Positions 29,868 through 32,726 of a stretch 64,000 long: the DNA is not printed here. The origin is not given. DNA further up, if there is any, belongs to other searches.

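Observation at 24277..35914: A glycyl-radical enzyme embedded in a GlpP / glycerol-3-phosphate regulon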

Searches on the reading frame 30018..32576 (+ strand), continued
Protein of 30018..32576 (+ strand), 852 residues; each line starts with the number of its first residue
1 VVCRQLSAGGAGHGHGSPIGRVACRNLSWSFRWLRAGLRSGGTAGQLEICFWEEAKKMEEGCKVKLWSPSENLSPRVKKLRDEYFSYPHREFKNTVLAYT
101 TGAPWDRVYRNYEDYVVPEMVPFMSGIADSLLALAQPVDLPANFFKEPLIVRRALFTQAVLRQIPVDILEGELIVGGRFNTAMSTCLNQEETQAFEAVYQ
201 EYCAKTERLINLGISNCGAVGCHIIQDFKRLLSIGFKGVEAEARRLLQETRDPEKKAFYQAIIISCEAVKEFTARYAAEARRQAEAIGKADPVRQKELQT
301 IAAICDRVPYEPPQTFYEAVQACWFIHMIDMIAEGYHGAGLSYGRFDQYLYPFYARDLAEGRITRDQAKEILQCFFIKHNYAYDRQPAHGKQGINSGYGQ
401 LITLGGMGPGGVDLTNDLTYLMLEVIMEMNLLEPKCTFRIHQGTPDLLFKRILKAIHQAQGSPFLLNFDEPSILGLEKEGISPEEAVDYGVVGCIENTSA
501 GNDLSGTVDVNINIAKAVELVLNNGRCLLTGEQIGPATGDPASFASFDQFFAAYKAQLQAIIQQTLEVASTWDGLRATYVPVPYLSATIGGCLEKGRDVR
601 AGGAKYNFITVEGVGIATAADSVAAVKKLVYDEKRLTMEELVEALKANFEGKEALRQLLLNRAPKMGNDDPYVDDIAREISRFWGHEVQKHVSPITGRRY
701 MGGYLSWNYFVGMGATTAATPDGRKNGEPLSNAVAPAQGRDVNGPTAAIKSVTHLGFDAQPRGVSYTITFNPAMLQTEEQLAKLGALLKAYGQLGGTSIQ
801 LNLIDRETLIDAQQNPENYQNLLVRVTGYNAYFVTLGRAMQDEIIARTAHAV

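Call 23: find_related_loci(query=A1, collection=genome_contigs, flank=10000)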
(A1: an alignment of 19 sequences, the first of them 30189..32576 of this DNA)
Query A1 (795 aa) in genome_contigs; peptide patterns used: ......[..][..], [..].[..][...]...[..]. (x = any residue, [..] = any of these).
600 stretches matched a pattern (row limit reached: there are more); 587 encode a relative of the query (tblastn E <= 1e-3); the best 80 are kept; 80 distinct loci.
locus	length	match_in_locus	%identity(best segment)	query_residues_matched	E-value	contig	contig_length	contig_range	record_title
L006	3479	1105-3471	63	1-794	0e+0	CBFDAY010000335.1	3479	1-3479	MAG TPA_asm: uncultured bacterium isolate SRR26215683_metabat2_66 genome assembly, contig: ERZ25073488.31400, whole geno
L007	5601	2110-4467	63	6-793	0e+0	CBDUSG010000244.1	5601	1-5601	MAG TPA_asm: uncultured bacterium isolate SRR22302348_concoct_115 genome assembly, contig: ERZ25073597.7417, whole genom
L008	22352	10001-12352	58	8-793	0e+0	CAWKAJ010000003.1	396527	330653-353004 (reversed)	MAG: uncultured Chloroflexia bacterium isolate MFD03726.bin.1.10 genome assembly, contig: contig_31096, whole genome sho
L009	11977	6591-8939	58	9-793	0e+0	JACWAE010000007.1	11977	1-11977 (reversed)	MAG: Dehalococcoidia bacterium isolate B_CHL_03 k141_13613, whole genome shotgun sequence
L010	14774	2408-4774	57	7-795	0e+0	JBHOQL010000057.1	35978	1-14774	MAG: Anaerolineae bacterium isolate C0_2 k141_3491, whole genome shotgun sequence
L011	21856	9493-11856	56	9-795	0e+0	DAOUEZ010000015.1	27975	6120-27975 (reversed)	MAG TPA_asm: Dehalococcoidia bacterium isolate N9_412 k139_1365549, whole genome shotgun sequence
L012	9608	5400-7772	57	6-795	0e+0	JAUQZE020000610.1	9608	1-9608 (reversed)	MAG: Candidatus Freyarchaeota archaeon isolate SQRJ_82 k255_1345312, whole genome shotgun sequence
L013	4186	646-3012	56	8-795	0e+0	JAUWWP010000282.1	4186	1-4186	MAG: Deltaproteobacteria bacterium isolate CSMAG_2661 CSMAG_2661_k127_841451_length_4186_cov_28.9394, whole genome shotg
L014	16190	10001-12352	56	7-791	0e+0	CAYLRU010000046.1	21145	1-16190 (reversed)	MAG TPA_asm: uncultured Desulfobacteraceae bacterium isolate SRP338002_co1_209 genome assembly, contig: NODE_2339_length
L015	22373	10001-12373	55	6-795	0e+0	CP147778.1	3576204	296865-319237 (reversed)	MAG: Candidatus Freyarchaeota archaeon SRVP19_Freyarchaeia-1 chromosome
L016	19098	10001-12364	56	9-795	0e+0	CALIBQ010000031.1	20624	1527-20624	MAG: uncultured Anaerolineae bacterium isolate S1_Bin_MAXBIN__192_1 genome assembly, contig: c_000002544030, whole genom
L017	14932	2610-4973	57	9-795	0e+0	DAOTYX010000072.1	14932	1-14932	MAG TPA_asm: Anaerolineae bacterium isolate H33_443 k95_853368, whole genome shotgun sequence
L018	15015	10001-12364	55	7-795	0e+0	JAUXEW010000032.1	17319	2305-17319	MAG: Desulfobacteraceae bacterium isolate CSMAG_2887 CSMAG_2887_k117_900564_length_17319_cov_24.0000, whole genome shotg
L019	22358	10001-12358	56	9-793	0e+0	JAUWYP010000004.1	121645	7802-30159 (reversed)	MAG: Dehalococcoidia bacterium isolate CSMAG_2713 CSMAG_2713_k141_208753_length_121645_cov_34.8167, whole genome shotgun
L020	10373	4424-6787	57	9-795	0e+0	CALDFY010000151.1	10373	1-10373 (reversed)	MAG: uncultured Anaerolineae bacterium isolate S1_Bin_Bin_9_sub_1 genome assembly, contig: c_000000988137, whole genome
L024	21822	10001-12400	55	1-795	0e+0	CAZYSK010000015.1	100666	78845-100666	MAG TPA_asm: uncultured Anaerolineales bacterium isolate binchicken_co334_204 genome assembly, contig: NODE_255_length_1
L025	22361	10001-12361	54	8-793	0e+0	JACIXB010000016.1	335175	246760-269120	MAG: Actinomycetota bacterium isolate MAG-41 Actinobacteria_O_bin18_Scaffold_16, whole genome shotgun sequence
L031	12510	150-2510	54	9-795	0e+0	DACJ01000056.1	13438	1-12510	MAG TPA_asm: Euryarchaeota archaeon UBA186 UBA186_contig_17693, whole genome shotgun sequence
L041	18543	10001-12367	54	7-795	0e+0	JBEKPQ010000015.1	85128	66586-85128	MAG: Thermodesulfobacteriota bacterium isolate SPRUCE 468 SPRUCE_468_15, whole genome shotgun sequence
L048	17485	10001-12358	53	9-793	0e+0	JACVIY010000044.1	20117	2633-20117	MAG: Candidatus Geothermincola secundus isolate QZM4_2.bin.157 contig044, whole genome shotgun sequence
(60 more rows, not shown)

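Call 41: find_encoding_contigs(protein=P0005, flank=8000, max_places=2)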
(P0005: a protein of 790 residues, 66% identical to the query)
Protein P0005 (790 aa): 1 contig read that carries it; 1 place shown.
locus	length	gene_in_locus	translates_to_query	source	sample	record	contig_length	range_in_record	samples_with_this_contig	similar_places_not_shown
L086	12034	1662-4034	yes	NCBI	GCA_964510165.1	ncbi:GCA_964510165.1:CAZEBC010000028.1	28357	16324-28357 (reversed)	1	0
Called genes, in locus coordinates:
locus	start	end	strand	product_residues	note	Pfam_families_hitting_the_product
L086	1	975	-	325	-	PF13768:VWA_3 (weak), PF00092:VWA, PF13519:VWA_2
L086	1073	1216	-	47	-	-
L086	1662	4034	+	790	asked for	PF02901:PFL-like, PF01228:Gly_radical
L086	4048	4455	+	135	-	PF01243:PNPOx_N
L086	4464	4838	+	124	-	PF01648:ACPS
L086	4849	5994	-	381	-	PF00266:Aminotran_5, PF00155:Aminotran_1_2 (weak), PF01041:DegT_DnrJ_EryC1 (weak)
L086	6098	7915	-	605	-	PF02837:Glyco_hydro_2_N, PF22666:Glyco_hydro_2_N2 (weak), PF00703:Glyco_hydro_2, PF02836:Glyco_hydro_2_C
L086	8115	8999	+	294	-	PF07728:AAA_5, PF08406:CbbQ_C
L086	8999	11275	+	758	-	PF00092:VWA (weak)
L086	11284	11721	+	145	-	PF00293:NUDIX, PF14815:NUDIX_4 (weak)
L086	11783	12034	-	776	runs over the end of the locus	PF00884:Sulfatase, PF01663:Phosphodiest (faint), PF16347:SGSH_C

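Call 42: find_encoding_contigs(protein=P0013, flank=8000, max_places=2)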
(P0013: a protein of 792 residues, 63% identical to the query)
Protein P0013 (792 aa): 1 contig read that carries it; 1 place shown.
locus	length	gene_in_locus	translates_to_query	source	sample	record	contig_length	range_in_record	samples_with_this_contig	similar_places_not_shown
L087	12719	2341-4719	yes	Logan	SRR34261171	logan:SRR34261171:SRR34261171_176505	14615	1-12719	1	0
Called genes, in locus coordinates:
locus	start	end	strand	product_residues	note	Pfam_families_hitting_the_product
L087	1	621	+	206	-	?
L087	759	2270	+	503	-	PF00370:FGGY_N, PF02782:FGGY_C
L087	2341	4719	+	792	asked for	PF02901:PFL-like, PF01228:Gly_radical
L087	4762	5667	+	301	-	PF13353:Fer4_12, PF04055:Radical_SAM, PF14697:Fer4_21, PF00037:Fer4, PF12837:Fer4_6 (weak), PF12838:Fer4_7, PF13187:Fer4_9 (weak), PF00037:Fer4 (weak), +3 more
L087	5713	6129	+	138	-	PF01243:PNPOx_N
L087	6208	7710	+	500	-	-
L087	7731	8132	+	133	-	PF22544:HYDIN_VesB_CFA65-like_Ig, PF07610:DUF1573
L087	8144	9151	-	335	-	PF00389:2-Hacid_dh, PF02826:2-Hacid_dh_C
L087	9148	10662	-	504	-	PF00370:FGGY_N, PF02782:FGGY_C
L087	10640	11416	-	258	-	PF00106:adh_short, PF13561:adh_short_C2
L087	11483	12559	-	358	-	PF00465:Fe-ADH, PF13685:Fe-ADH_2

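Call 43: find_encoding_contigs(protein=P0006, flank=8000, max_places=2)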
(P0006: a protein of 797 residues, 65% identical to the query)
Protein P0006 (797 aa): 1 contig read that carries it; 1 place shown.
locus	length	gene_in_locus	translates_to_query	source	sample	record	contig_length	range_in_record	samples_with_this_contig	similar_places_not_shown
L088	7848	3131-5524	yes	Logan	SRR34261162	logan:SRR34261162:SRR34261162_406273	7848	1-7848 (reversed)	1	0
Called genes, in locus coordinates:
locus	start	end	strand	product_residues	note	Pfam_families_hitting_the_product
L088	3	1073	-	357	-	?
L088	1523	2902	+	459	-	PF03448:MgtE_N, PF00571:CBS, PF01769:MgtE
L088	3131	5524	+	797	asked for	PF02901:PFL-like, PF01228:Gly_radical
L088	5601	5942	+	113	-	PF13366:PDDEXK_3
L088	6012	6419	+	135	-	PF01243:PNPOx_N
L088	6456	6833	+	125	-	PF01648:ACPS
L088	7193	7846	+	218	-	?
